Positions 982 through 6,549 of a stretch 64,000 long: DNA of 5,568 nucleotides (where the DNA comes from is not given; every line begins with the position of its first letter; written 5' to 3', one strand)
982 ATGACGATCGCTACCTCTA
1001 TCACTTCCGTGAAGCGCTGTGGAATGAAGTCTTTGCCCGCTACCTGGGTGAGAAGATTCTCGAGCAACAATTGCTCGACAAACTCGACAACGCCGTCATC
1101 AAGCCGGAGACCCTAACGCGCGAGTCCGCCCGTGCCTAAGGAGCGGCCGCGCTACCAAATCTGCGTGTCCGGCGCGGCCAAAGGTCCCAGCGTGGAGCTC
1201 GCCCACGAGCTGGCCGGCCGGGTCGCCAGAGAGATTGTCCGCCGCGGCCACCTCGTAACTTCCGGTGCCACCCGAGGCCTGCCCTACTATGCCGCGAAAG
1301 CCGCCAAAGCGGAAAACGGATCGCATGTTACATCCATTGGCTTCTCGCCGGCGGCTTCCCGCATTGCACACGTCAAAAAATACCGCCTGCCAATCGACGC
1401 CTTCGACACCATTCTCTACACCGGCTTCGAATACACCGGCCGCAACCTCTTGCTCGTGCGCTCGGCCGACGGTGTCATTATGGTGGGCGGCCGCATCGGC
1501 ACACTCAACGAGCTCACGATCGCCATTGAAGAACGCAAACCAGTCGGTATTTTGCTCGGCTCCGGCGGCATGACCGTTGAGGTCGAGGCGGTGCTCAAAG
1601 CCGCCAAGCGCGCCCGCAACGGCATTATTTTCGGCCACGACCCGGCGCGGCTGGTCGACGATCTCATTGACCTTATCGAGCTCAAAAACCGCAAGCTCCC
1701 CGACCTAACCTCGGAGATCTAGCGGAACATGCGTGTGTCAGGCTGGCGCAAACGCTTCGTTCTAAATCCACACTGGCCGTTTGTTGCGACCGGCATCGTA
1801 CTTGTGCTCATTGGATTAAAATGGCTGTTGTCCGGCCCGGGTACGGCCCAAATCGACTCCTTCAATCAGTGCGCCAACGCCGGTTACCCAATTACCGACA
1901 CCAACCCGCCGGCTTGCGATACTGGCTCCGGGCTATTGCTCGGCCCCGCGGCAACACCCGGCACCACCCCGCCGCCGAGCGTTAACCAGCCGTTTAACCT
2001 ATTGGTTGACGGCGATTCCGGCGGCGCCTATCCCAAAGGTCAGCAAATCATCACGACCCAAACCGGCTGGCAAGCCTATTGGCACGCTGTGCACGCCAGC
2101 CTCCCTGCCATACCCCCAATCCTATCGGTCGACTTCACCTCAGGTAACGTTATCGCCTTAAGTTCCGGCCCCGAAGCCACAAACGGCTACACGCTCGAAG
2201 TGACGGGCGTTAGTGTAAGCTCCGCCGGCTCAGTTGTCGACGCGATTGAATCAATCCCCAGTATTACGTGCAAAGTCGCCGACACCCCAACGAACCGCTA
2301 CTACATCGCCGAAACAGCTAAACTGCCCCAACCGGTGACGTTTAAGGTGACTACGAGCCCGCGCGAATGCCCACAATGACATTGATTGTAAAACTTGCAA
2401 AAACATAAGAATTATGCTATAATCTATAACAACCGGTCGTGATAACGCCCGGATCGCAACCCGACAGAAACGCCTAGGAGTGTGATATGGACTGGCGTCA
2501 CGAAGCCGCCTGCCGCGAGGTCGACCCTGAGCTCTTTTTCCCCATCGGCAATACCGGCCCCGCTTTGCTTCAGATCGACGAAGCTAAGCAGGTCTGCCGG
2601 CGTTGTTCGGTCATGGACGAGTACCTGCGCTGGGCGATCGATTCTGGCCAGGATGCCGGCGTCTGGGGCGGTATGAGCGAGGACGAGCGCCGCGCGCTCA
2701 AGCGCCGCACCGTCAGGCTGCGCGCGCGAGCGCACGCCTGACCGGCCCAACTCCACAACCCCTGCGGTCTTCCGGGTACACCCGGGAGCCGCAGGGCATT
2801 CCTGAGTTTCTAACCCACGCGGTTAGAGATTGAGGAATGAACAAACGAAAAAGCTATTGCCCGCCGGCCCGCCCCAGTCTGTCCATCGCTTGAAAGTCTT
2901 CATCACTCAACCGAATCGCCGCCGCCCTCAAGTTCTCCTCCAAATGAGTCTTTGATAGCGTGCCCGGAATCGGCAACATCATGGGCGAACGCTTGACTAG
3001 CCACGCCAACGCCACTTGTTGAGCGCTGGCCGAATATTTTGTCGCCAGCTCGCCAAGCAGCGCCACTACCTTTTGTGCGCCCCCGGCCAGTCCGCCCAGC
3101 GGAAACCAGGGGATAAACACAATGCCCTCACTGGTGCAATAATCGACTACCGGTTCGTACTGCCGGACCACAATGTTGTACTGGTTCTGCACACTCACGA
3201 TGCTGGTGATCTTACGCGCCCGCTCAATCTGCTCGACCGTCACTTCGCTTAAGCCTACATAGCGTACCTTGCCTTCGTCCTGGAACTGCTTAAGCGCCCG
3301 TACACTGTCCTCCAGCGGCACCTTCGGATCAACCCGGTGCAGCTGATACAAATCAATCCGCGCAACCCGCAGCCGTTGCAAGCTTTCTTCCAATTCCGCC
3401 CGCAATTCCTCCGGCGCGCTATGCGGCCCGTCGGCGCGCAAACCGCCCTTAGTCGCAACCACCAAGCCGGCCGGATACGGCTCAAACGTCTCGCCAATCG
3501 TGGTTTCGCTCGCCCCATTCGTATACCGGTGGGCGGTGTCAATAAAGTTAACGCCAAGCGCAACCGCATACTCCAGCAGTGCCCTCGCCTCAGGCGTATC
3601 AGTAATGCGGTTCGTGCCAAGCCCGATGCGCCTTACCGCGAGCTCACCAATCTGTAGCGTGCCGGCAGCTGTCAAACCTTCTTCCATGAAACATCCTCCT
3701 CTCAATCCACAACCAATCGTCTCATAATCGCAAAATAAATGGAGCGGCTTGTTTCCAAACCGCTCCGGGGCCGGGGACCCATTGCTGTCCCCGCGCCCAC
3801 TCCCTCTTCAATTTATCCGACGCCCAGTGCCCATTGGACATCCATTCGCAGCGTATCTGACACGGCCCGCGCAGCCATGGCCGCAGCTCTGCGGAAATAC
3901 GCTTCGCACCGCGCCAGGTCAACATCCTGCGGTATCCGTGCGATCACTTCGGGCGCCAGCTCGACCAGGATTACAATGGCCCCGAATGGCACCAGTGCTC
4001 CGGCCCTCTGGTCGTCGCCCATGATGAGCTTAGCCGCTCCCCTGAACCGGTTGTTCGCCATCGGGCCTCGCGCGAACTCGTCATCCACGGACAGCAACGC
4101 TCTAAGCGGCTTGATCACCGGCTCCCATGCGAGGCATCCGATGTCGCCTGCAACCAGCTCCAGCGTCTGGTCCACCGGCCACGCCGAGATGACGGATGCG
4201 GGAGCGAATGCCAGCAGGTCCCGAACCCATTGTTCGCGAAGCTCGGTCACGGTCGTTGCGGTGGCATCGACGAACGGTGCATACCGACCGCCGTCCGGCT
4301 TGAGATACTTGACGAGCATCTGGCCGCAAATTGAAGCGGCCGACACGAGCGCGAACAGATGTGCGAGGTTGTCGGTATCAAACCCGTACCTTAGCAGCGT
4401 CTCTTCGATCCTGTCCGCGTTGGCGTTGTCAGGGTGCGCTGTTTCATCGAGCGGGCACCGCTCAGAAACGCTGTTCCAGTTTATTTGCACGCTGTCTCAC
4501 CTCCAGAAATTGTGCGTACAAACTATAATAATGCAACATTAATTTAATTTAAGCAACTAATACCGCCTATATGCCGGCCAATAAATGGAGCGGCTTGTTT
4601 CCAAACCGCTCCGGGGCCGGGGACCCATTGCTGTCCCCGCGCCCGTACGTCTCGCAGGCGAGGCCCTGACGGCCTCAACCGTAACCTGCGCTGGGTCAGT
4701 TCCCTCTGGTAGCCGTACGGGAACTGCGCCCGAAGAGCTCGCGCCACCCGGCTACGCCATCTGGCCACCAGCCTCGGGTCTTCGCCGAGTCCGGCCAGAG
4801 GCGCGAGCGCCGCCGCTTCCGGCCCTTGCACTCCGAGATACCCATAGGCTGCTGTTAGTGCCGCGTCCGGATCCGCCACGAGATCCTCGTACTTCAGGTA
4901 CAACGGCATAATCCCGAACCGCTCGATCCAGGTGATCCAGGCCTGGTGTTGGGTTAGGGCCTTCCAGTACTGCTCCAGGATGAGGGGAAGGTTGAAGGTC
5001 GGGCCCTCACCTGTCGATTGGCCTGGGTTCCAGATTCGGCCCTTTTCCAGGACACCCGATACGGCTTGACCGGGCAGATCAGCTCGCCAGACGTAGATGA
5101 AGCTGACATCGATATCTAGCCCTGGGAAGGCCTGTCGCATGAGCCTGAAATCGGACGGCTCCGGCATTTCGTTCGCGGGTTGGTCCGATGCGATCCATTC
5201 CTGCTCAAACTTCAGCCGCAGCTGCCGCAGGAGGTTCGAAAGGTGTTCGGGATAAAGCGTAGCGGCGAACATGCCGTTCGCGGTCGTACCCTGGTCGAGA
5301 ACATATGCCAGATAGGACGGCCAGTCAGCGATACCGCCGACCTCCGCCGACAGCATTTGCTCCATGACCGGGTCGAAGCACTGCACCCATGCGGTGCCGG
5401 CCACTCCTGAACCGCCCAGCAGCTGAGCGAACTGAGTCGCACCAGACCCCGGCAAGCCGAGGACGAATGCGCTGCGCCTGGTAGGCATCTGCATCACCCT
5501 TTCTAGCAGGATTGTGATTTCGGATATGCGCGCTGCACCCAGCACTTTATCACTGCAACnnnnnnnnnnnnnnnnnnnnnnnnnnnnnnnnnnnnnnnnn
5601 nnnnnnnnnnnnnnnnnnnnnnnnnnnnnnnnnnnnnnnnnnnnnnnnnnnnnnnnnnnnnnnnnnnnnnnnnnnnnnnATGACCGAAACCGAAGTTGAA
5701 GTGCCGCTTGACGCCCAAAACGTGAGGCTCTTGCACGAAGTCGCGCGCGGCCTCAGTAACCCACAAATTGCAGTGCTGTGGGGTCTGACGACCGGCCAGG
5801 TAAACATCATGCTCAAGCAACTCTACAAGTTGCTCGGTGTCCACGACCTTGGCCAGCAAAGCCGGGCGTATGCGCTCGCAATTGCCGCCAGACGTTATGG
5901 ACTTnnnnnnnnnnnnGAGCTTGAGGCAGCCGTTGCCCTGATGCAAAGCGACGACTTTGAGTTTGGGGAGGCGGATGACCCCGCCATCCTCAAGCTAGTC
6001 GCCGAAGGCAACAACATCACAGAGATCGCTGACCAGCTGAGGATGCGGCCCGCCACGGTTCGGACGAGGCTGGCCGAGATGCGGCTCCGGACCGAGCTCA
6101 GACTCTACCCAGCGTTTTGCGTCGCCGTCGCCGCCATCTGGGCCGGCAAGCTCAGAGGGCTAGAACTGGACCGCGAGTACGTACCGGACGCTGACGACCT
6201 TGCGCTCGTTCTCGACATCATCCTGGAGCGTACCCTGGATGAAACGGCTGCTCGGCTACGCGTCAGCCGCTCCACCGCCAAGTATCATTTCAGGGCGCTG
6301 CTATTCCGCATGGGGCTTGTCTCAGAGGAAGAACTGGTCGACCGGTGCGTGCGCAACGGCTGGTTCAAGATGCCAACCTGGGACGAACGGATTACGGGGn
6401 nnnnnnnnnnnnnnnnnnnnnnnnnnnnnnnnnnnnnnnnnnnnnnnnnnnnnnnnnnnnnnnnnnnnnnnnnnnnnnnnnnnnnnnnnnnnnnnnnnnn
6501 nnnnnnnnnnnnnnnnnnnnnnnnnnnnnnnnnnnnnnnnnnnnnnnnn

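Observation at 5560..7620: One polypeptide carrying about six tandem LuxR/GerE HTH domains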

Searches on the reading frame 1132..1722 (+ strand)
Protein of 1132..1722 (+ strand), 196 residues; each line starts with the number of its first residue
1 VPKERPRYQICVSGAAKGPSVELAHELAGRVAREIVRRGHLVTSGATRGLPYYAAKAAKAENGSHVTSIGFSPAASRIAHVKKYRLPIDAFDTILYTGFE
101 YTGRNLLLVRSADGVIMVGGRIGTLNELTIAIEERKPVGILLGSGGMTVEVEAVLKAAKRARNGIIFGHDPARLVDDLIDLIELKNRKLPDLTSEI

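Call 12: search_protein_families(library=pfam, proteins=[window:1132-1722:+], max_evalue=0.01)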
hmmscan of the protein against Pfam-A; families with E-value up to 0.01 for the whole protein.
window:1132-1722:+ (196 aa): 3 families
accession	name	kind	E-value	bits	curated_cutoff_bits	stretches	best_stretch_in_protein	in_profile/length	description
PF18306.6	LDcluster4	-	2.1e-27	96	26.3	1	8-159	2-134/151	SLOG cluster4 family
PF03641.19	Lysine_decarbox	-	0.0065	17.1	27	0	101-133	42-74/131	Possible lysine decarboxylase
PF02481.21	DNA_processg_A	-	0.0079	15.8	29.6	0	25-77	60-112/212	DNA recombination-mediator protein A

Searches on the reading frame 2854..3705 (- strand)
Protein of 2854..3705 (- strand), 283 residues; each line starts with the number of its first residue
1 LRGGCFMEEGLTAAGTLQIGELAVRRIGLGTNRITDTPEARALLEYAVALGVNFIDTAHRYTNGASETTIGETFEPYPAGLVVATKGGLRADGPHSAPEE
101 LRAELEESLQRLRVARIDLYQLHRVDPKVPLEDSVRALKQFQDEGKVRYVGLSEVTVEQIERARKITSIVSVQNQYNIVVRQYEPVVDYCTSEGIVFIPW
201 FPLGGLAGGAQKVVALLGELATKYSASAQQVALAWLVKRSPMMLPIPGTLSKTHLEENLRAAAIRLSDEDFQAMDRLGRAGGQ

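Call 3: search_protein_families(library=pfam, proteins=[window:2854-3705:-], max_evalue=10)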
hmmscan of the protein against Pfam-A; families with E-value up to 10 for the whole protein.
window:2854-3705:- (283 aa): 2 families
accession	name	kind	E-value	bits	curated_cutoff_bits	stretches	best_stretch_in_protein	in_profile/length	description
PF00248.27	Aldo_ket_red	-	9e-66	222.3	24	1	26-277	1-289/291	Aldo/keto reductase family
PF23577.1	LysM_RLK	-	0.013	16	27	1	167-199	12-44/44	LysM domain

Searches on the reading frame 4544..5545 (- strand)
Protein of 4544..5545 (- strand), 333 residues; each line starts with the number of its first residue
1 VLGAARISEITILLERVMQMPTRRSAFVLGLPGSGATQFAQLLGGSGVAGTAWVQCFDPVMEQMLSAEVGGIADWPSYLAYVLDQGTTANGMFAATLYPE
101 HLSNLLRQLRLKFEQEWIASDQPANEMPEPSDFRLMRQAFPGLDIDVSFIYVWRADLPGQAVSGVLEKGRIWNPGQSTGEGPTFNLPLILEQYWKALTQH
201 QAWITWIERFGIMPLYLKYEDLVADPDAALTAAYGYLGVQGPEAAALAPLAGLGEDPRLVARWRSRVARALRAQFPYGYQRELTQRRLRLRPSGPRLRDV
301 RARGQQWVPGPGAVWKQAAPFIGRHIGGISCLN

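Call 3: search_protein_families(library=pfam, proteins=[window:4544-5545:-], max_evalue=10)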
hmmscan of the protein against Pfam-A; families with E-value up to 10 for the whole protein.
window:4544-5545:- (333 aa): 2 families
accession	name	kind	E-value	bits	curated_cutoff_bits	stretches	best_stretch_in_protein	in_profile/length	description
PF09037.16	Sulphotransf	-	2.9e-08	34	22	1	28-249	4-224/244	Stf0 sulphotransferase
PF13469.12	Sulfotransfer_3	-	0.0012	19.6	27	1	215-240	188-213/216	Sulfotransferase family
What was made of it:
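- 4544..5545 (-): Divergent neighbour, an Stf0-like sulfotransferase. Pfam PF09037, 34 bits against a cutoff of 22 (call 3)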

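Call 4: search_protein_families(library=ncbifam, proteins=[window:4544-5545:-], max_evalue=1)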
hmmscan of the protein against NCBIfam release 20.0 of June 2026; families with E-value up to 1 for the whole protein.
window:4544-5545:- (333 aa): 1 family
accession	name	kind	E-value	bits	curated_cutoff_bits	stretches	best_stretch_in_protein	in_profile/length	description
NF047724.1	TrhSuTaseStf0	equivalog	4.9e-07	29.3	400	1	142-246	125-231/261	trehalose 2-sulfotransferase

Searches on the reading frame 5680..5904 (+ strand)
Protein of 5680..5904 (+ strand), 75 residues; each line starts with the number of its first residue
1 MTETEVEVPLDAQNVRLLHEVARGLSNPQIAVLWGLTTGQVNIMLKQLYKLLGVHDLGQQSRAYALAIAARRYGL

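Call 5: search_protein_families(library=pfam, proteins=[window:5680-5904:+], max_evalue=10)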
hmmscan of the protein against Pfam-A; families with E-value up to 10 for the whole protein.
window:5680-5904:+ (75 aa): 2 families
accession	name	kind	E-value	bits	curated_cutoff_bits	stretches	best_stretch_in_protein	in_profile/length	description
PF00196.25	GerE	-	0.00061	19.8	23.5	1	15-58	8-51/57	Bacterial regulatory proteins, luxR family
PF13384.12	HTH_23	-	0.023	14.9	24.6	1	16-47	9-40/50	Homeodomain-like domain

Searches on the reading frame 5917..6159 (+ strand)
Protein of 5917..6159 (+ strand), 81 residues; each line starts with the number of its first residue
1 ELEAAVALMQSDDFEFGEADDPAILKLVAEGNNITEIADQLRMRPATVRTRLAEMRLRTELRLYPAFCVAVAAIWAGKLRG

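Call 5: search_protein_families(library=pfam, proteins=[window:5917-6159:+], max_evalue=10)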
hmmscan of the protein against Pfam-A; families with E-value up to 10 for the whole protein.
window:5917-6159:+ (81 aa): 14 families
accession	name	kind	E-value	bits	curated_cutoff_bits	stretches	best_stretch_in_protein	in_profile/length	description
PF00196.25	GerE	-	0.0011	19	23.5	1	23-55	9-41/57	Bacterial regulatory proteins, luxR family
PF13551.12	HTH_29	-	0.0013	19.2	28.1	1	24-50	4-31/64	Winged helix-turn helix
PF13556.12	HTH_30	-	0.0013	18.9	27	1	28-62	9-43/59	PucR C-terminal helix-turn-helix domain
PF13384.12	HTH_23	-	0.0024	18.1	24.6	1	24-49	10-35/50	Homeodomain-like domain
PF14493.12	HTH_40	-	0.0067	17.1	27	1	25-56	6-37/89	Helix-turn-helix domain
PF13542.12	HTH_Tnp_ISL3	-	0.0098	15.8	27.4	1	23-52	19-47/51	Helix-turn-helix domain of transposase family ISL3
PF13518.12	HTH_28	-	0.015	15.8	25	1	24-52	5-33/52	Helix-turn-helix domain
PF02954.25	HTH_8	-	0.02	15.1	22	1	30-54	17-41/42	Bacterial regulatory protein, Fis family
PF08281.18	Sigma70_r4_2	-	0.035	14.2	25.7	1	29-53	24-48/54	Sigma-70, region 4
PF00126.33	HTH_1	-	0.04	14.3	26.6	1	24-63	6-45/60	Bacterial regulatory helix-turn-helix protein, lysR family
PF01022.26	HTH_5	-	0.076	13.3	22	1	24-56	7-40/47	Bacterial regulatory protein, arsR family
PF19113.5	DUF5799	-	0.12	13.2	26.2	1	8-42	37-71/148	Family of unknown function (DUF5799)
PF13936.12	HTH_38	-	0.14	12.4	27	1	23-49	12-38/44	Helix-turn-helix domain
PF13412.12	HTH_24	-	0.14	12.2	21.9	1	30-55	14-41/48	Winged helix-turn-helix DNA-binding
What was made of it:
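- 5968..6150 (+): Unit D2, GerE-like HTH (aa 97-157). Its recognition helix T-V-R-T-R keeps the canonical basic pattern. Pfam 19.0 bits (call 5).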

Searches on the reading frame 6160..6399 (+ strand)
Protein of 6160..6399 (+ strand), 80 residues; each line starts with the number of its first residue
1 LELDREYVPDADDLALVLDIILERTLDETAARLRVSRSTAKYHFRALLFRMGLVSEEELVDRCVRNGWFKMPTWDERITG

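Call 5: search_protein_families(library=pfam, proteins=[window:6160-6399:+], max_evalue=10)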
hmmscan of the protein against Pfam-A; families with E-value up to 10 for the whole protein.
window:6160-6399:+ (80 aa): 5 families
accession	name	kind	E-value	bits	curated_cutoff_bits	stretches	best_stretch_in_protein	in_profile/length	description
PF12840.13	HTH_20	-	0.00094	19.5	27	1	23-48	18-43/51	Helix-turn-helix domain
PF01022.26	HTH_5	-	0.003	17.8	22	1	23-55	15-46/47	Bacterial regulatory protein, arsR family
PF04545.22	Sigma70_r4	-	0.028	14.4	24.1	1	23-41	20-38/50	Sigma-70, region 4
PF00196.25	GerE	-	0.052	13.6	23.5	1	28-61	22-55/57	Bacterial regulatory proteins, luxR family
PF08281.18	Sigma70_r4_2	-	0.063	13.4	25.7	1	15-44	18-47/54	Sigma-70, region 4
